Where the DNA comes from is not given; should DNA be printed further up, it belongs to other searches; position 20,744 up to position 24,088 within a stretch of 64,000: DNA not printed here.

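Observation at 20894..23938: MOV10/SDE3-type helicase fused to three U1/matrin-type C2H2 zinc fingers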

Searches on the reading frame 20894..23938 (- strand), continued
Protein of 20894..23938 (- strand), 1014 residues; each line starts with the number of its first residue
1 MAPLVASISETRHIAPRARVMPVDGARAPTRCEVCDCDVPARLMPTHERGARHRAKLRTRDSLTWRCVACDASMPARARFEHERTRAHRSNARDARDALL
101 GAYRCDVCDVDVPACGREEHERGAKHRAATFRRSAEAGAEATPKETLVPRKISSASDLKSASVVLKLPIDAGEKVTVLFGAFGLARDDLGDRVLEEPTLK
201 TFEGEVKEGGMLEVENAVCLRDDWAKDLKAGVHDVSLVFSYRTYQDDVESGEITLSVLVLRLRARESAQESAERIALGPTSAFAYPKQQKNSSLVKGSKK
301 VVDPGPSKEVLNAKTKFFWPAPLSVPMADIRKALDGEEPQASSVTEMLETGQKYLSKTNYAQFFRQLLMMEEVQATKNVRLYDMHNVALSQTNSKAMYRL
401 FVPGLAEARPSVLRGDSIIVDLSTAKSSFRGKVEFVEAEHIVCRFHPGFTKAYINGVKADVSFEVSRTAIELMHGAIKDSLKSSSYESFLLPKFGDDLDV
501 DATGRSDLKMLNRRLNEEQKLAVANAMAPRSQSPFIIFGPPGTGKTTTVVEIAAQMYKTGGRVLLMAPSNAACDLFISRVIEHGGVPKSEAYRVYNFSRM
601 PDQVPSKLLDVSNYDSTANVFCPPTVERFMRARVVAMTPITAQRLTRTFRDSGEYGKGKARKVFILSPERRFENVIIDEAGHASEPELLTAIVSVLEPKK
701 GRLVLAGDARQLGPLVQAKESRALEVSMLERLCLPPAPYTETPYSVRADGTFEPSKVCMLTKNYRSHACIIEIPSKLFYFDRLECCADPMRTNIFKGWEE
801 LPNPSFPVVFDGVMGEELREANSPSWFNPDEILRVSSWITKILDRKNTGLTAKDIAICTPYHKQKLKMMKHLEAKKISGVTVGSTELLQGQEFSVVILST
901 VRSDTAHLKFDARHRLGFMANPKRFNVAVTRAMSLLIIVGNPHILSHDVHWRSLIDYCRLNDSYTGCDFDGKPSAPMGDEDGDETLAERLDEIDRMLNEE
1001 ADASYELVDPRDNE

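Call 27: list_cluster_members(proteins=[P0046, P0047, P0048, P0049, P0050, P0107, P0110, P0062, P0182, P0157])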
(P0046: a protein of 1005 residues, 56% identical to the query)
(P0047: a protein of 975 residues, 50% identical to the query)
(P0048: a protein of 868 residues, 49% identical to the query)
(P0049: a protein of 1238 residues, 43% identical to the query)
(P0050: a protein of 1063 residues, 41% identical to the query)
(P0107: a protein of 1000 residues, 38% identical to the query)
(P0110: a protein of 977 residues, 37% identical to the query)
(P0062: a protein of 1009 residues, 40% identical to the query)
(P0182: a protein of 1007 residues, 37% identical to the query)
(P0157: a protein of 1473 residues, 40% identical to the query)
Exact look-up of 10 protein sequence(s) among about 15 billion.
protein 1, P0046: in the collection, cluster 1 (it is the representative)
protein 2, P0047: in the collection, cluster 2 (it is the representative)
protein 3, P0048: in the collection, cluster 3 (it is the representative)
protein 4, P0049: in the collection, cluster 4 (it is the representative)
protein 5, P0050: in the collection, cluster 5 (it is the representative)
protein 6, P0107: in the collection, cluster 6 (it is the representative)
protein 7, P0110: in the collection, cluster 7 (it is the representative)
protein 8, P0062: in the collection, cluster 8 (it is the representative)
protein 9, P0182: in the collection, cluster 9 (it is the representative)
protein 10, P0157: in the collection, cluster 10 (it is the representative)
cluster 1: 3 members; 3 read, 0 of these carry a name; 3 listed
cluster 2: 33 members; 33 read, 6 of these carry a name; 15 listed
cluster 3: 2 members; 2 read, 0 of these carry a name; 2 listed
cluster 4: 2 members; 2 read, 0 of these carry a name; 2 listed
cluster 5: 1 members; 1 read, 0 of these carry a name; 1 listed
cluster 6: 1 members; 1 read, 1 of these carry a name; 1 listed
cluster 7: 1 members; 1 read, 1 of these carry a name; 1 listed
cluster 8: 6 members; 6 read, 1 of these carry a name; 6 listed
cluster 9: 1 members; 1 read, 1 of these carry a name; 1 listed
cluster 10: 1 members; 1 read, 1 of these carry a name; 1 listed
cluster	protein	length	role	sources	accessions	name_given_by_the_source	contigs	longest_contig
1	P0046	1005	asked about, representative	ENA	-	-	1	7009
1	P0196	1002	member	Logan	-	-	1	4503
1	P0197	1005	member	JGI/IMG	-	-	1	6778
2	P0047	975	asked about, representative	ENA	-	-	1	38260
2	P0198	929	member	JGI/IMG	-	helicase MOV-10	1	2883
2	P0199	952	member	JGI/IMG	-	RecA/RadA recombinase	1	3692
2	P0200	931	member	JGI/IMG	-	helicase MOV-10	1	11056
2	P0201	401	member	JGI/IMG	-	superfamily I DNA and/or RNA helicase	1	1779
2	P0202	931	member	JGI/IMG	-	helicase MOV-10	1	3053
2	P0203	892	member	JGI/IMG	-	helicase MOV-10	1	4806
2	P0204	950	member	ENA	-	-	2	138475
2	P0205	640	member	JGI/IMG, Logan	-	-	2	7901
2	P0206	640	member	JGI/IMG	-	-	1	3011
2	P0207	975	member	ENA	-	-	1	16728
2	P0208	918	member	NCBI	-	-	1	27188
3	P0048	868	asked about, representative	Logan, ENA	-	-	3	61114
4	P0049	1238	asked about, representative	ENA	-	-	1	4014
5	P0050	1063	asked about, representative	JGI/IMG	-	-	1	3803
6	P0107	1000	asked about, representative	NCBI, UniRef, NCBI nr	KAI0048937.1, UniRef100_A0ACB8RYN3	P-loop containing nucleoside triphosphate hydrolase protein [Auriscalpium vulgare] | P-loop containing nucleoside triphosphate hydrolase protein n=1 Tax=Auriscalpium vulgare ...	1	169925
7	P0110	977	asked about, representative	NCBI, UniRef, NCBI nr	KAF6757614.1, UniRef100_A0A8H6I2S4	RNA helicase [Ephemerocybe angulata] | RNA helicase n=1 Tax=Ephemerocybe angulata TaxID=980116 RepID=A0A8H6I2S4_9AGAR | RNA helicase [Tulosesus angulatus]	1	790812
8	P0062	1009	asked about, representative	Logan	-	-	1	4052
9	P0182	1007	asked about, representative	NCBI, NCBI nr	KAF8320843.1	P-loop containing nucleoside triphosphate hydrolase protein [Clavulina sp. PMI_390]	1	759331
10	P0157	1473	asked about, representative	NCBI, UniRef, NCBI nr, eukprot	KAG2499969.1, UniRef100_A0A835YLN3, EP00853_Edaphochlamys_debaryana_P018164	hypothetical protein HYH03_002254 [Edaphochlamys debaryana] | RNA helicase n=1 Tax=Edaphochlamys debaryana TaxID=47281 RepID=A0A835YLN3_9CHLO | KAG2499969.1 hypothetical protein HYH03_002254 [Edaphochlamys debaryana]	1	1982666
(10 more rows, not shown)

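Call 31: find_homologous_proteins(query=A2, max_evalue=1e-60)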
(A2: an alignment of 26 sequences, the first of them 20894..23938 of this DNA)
Query A2 (26 sequences) (1014 aa, profile of the alignment): 8 proteins with E <= 1e-60 among 8000 candidates.
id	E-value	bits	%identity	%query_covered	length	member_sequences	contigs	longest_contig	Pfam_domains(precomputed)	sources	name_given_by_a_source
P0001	0.0e+0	1045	100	100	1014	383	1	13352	PF13087.13,PF13086.13,PF13604.13,PF13245.13,PF13401.13,PF04851.22,PF21634.4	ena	-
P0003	0.0e+0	1021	55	99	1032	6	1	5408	PF13087.13,PF13086.13,PF13604.13,PF13245.13,PF04851.22,PF21634.4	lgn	-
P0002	6.8e-296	1003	54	97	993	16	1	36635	PF13087.13,PF13086.13,PF13604.13,PF13245.13,PF04851.22,PF21634.4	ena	-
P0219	3.5e-205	702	97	51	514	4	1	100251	PF13087.13,PF13086.13,PF13604.13,PF13245.13,PF13401.13,PF04851.22,PF21634.4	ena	-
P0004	1.1e-189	651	34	73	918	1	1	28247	PF13087.13,PF13086.13,PF13604.13,PF13245.13,PF21634.4,PF00580.28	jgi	jgi:hypothetical protein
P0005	2.4e-165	571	32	60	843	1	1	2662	PF13087.13,PF13086.13,PF13604.13,PF13245.13,PF21634.4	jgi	-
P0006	9.0e-82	294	28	44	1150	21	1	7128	PF13087.13,PF13086.13,PF18141.8,PF09416.17,PF13604.13,PF13245.13,PF04851.22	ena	-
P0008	3.7e-68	249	26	49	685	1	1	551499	PF13087.13,PF13086.13,PF01443.25,PF13604.13,PF13245.13,PF21138.4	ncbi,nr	ncbi:P-loop containing nucleoside triphosphate hydrolase protein [Hyaloraphidium curvatum]|nr:P-loop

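Call 32: search_protein_families(library=pfam, alignment_id=A2, max_evalue=0.001)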
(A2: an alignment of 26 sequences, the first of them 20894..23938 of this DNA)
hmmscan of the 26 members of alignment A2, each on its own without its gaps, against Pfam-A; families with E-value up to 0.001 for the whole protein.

A. member 1, window:20894-23938:- (1014 aa): 7 families
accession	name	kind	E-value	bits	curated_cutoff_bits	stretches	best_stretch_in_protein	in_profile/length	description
PF13087.12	AAA_12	-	4.4e-40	137.8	27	1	754-942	14-194/195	AAA domain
PF13086.12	AAA_11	-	1e-26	94.7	27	2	515-608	2-105/257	AAA domain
PF21634.3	MOV-10_beta-barrel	-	6.1e-19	67.7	23.6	1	382-463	1-88/88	Helicase MOV-10, beta-barrel domain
PF13604.12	AAA_30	-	2.4e-14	54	27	1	515-573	2-59/191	AAA domain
PF13245.12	AAA_19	-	1.2e-08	35.7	25.1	1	530-713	9-130/134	AAA domain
PF13401.12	AAA_22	-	3.4e-06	27.8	27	0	531-709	4-124/130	AAA domain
PF04851.21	ResIII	-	1.7e-05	25.2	22.5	1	515-694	4-148/164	Type III restriction enzyme, res subunit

B. families by the number of members that match (of 26 scanned): 24 families
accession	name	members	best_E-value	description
PF13087.12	AAA_12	26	1.7e-50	AAA domain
PF21634.3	MOV-10_beta-barrel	26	1.5e-32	Helicase MOV-10, beta-barrel domain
PF13086.12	AAA_11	26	3.1e-32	AAA domain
PF13604.12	AAA_30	26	5.3e-16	AAA domain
PF13245.12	AAA_19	25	9.1e-13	AAA domain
PF04851.21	ResIII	23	3.1e-09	Type III restriction enzyme, res subunit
PF00580.27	UvrD-helicase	16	4.5e-08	UvrD/REP helicase N-terminal domain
PF21635.2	Mov-10_helical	15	6.1e-16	Helicase MOV-10, helical domain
PF13401.12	AAA_22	15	3.1e-07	AAA domain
PF21633.3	MOV-10_Ig-like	10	2e-24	Helicase MOV-10, Ig-like domain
PF13361.12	UvrD_C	5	2.4e-06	UvrD-like helicase C-terminal domain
PF12874.13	zf-met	4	6.9e-11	Zinc-finger of C2H2 type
PF21632.3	MOV-10_N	3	3.2e-10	Helicase MOV-10, N-terminal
PF02562.22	PhoH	3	7.7e-05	PhoH-like protein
PF13191.12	AAA_16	3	0.00012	AAA ATPase domain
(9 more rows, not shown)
